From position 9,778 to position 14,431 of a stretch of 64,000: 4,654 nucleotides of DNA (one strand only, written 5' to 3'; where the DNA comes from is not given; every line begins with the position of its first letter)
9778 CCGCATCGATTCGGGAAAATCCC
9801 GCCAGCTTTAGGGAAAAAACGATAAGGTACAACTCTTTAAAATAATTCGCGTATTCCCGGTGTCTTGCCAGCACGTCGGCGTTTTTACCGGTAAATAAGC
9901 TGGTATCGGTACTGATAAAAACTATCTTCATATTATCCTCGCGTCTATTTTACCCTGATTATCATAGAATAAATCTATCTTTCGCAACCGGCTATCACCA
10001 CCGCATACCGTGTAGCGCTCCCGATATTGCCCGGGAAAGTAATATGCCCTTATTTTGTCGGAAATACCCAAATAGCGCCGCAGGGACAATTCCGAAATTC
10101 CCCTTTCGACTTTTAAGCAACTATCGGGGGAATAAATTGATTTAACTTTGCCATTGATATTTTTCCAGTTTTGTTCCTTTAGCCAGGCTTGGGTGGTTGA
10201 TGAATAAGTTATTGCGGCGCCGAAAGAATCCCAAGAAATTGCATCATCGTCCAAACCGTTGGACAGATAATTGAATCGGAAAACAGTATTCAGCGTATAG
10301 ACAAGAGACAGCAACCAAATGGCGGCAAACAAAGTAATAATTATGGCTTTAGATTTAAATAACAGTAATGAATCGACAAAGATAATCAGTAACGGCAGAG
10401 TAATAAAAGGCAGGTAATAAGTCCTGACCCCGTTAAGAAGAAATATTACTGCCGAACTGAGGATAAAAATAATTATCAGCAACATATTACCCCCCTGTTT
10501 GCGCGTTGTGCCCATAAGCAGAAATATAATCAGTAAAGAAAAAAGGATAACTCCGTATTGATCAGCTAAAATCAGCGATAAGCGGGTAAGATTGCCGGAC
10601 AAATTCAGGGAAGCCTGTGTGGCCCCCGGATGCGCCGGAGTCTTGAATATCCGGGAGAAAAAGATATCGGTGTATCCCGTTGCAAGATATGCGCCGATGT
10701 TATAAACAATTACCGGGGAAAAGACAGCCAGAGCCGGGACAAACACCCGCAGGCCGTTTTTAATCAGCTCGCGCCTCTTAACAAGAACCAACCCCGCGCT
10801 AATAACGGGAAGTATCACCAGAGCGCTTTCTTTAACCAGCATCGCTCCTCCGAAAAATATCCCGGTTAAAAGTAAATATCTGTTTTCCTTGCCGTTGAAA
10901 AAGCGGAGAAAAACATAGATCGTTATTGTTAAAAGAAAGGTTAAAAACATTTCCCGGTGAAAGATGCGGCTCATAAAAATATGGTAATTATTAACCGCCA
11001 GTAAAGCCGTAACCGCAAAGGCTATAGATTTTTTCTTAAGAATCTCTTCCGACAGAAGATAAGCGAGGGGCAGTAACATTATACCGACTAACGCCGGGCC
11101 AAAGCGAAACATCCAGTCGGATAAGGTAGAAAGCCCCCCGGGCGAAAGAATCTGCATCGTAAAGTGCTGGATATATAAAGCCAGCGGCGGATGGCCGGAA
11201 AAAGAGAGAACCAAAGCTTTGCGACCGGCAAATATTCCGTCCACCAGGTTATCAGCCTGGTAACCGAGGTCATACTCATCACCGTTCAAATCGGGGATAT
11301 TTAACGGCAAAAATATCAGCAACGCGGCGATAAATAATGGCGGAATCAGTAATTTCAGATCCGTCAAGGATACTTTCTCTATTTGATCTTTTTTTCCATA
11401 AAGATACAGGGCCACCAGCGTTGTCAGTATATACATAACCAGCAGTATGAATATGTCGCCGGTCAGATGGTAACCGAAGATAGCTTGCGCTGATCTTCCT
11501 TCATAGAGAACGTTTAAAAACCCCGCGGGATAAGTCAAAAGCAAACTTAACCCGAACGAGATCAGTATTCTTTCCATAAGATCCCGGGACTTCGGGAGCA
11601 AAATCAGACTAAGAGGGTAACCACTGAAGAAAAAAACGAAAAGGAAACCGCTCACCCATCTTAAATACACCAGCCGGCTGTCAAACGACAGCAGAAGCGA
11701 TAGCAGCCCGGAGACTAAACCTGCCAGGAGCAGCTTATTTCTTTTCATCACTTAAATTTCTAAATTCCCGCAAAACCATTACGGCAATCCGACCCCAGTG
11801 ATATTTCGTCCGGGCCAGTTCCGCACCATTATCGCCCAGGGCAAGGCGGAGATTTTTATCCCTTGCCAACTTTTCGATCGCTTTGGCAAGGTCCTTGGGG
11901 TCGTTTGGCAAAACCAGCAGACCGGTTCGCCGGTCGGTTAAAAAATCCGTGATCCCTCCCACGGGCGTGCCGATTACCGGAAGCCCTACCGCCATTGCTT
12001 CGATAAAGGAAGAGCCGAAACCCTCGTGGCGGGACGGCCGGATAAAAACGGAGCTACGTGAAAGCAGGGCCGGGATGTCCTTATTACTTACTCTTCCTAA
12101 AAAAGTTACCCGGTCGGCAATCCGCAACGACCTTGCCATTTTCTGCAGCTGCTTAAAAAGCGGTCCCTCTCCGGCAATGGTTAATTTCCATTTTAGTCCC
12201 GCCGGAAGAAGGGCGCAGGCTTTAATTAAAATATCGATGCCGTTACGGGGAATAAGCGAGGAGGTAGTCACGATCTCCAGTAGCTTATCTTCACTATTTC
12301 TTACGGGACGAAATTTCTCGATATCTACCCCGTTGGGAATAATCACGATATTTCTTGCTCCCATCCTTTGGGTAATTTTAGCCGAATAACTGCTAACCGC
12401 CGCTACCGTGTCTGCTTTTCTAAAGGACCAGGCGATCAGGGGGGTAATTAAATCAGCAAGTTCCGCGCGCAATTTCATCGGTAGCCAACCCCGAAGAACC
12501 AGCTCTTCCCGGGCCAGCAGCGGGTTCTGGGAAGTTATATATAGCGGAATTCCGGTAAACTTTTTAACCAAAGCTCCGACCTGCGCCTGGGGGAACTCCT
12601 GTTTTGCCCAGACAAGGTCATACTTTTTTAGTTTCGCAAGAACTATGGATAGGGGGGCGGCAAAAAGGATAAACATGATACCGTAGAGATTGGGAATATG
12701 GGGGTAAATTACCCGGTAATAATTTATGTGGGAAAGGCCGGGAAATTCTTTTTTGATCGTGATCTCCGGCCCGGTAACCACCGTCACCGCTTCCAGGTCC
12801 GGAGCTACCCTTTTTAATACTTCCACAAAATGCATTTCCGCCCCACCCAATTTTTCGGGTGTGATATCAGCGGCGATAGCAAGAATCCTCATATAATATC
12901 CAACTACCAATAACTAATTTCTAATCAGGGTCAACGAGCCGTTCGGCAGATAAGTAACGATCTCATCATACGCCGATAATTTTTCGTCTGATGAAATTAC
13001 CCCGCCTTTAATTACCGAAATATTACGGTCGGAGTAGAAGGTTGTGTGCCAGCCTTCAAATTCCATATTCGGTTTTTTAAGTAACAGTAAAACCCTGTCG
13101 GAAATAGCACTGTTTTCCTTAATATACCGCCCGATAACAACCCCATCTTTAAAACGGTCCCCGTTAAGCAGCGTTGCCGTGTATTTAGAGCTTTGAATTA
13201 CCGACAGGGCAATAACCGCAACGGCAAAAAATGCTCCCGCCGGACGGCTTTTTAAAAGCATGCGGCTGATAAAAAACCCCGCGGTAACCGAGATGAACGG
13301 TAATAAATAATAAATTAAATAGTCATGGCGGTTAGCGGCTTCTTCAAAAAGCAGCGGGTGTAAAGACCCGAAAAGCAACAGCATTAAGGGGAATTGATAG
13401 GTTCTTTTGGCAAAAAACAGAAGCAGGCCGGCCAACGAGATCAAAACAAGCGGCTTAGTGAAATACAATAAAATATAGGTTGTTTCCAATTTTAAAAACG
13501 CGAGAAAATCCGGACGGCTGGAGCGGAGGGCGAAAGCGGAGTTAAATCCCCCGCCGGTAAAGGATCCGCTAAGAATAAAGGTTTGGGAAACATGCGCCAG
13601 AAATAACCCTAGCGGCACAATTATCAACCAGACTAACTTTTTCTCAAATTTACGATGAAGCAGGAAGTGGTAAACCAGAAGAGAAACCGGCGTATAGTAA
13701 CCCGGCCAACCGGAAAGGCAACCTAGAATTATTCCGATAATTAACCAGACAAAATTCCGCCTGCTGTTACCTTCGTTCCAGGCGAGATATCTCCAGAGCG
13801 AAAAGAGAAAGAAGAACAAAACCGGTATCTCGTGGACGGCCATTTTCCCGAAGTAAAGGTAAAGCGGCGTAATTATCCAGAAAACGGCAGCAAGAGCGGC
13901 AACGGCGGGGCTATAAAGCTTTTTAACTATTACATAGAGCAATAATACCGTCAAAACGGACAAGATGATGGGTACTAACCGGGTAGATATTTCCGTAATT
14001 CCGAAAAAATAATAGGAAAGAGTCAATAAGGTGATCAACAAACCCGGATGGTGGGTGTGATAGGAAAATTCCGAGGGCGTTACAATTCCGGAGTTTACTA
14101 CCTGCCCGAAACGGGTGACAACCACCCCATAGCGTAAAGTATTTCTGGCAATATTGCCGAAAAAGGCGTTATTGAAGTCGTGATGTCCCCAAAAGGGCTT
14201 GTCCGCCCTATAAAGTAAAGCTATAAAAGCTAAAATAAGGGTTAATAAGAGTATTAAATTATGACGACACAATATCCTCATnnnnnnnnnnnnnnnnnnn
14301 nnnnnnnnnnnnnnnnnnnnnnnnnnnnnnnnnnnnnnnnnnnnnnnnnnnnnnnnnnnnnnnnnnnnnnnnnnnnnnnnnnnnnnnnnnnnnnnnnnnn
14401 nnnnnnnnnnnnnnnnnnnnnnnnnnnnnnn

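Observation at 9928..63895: Battery of 23 GT-C-type polytopic membrane proteins from at least 6 families: candidate multi-module extracytoplasmic glycosylation system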

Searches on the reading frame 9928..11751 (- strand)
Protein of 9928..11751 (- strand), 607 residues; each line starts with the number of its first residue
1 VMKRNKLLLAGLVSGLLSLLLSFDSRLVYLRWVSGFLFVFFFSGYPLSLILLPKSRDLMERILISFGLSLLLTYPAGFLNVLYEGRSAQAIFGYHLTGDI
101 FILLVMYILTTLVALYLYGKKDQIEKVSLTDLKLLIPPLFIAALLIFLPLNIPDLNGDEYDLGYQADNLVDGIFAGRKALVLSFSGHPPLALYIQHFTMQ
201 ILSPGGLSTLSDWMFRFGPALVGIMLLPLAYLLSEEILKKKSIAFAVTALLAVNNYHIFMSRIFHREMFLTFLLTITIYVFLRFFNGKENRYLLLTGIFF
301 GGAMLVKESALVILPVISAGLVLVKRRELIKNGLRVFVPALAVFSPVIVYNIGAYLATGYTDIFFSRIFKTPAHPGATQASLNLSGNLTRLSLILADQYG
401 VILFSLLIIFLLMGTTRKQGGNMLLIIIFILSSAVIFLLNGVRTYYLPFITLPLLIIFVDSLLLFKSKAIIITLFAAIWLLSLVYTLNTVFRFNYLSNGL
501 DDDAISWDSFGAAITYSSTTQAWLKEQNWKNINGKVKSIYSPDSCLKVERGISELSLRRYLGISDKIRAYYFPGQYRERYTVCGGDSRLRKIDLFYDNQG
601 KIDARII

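Call 4: search_protein_families(library=pfam, proteins=[window:9928-11751:-], max_evalue=0.01)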
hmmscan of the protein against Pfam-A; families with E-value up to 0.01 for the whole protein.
window:9928-11751:- (607 aa): 3 families
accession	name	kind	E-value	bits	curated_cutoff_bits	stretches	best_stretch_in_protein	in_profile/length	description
PF13231.12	PMT_2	-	5.5e-17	62.9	26.1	1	187-350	2-160/160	Dolichyl-phosphate-mannose-protein mannosyltransferase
PF02366.24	PMT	-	3e-15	56.9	22.7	1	204-325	74-201/245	Dolichyl-phosphate-mannose-protein mannosyltransferase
PF22721.1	TBP-TOTE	-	0.0014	18.7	27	1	573-602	27-55/78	TATA-binding-like protein domain of the TOTE conflict systems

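Call 18: search_protein_families(library=ncbifam, proteins=[window:9928-11751:-], max_evalue=0.1)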
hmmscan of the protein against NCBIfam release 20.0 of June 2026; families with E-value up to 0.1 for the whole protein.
window:9928-11751:- (607 aa): 1 family
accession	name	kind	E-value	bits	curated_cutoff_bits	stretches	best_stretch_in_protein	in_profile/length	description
TIGR03663.1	TIGR03663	subfamily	8.7e-11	41.5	126.25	1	187-373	51-231/435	flippase activity-associated protein Agl23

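Call 48: search_solved_structures(query=window:9928-11751:-, max_evalue=1, show_alignments=2)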
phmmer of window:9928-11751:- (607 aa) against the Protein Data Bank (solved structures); distinct sequences matched with E-value up to 1: 0.

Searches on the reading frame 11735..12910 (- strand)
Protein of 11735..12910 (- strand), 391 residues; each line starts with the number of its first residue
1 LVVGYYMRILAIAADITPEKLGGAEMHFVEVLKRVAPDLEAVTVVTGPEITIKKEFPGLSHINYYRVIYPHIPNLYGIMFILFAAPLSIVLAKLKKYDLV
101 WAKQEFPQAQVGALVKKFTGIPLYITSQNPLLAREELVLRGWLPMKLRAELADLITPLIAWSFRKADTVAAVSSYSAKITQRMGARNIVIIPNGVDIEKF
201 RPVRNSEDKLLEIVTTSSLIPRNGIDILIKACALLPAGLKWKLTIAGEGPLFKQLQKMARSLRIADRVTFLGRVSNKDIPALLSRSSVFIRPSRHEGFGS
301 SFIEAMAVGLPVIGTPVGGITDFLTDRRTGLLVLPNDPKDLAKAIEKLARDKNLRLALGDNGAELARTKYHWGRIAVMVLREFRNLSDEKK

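Call 7: search_protein_families(library=pfam, proteins=[window:11735-12910:-], max_evalue=0.01)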
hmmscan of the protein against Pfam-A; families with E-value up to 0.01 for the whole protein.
window:11735-12910:- (391 aa): 6 families
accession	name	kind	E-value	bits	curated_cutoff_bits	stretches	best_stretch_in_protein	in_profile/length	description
PF00534.26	Glycos_transf_1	-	2.8e-43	147.9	26.4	1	197-363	2-170/172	Glycosyl transferases group 1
PF13692.12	Glyco_trans_1_4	-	2.4e-35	122.3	27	1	213-351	4-142/142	Glycosyl transferases group 1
PF13439.12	Glyco_transf_4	-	1.5e-14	54.8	28.5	1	22-199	2-170/170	Glycosyltransferase Family 4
PF20706.3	GT4-conflict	-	1e-11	44.9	26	1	164-356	145-362/385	Family 4 Glycosyltransferase in conflict systems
PF13524.12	Glyco_trans_1_2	-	6.9e-11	42.7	25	1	241-376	15-139/144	Glycosyl transferase-like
PF13579.12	Glyco_trans_4_4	-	2.5e-08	34.8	29.7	1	25-194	4-158/158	Glycosyl transferase 4-like domain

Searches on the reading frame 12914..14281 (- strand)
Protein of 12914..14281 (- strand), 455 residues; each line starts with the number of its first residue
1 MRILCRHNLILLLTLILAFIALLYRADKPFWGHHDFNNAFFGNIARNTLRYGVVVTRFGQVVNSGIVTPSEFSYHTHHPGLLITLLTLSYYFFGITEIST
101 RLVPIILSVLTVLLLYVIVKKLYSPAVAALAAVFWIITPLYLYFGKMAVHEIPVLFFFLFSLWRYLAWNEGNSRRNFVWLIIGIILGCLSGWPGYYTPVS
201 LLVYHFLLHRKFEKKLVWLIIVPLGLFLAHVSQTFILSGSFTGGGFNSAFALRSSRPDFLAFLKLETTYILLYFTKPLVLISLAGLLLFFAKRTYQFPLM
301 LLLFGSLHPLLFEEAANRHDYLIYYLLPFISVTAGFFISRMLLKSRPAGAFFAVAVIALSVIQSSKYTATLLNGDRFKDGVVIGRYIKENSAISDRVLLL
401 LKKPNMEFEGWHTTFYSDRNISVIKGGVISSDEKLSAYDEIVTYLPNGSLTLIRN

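Call 4: search_protein_families(library=pfam, proteins=[window:12914-14281:-], max_evalue=0.01)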
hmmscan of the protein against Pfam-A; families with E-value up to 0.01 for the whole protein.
window:12914-14281:- (455 aa): 2 families
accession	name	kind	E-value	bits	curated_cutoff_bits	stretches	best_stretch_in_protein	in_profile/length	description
PF13231.12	PMT_2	-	4.2e-12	47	26.1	1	78-228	2-153/160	Dolichyl-phosphate-mannose-protein mannosyltransferase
PF02366.24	PMT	-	8.6e-10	39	22.7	1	16-212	8-204/245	Dolichyl-phosphate-mannose-protein mannosyltransferase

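Call 18: search_protein_families(library=ncbifam, proteins=[window:12914-14281:-], max_evalue=0.1)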
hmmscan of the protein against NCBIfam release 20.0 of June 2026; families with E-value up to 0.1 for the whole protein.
window:12914-14281:- (455 aa): 1 family
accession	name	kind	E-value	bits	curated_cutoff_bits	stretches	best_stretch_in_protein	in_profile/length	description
TIGR03663.1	TIGR03663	subfamily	8.2e-06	25.1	126.25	1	78-179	51-148/435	flippase activity-associated protein Agl23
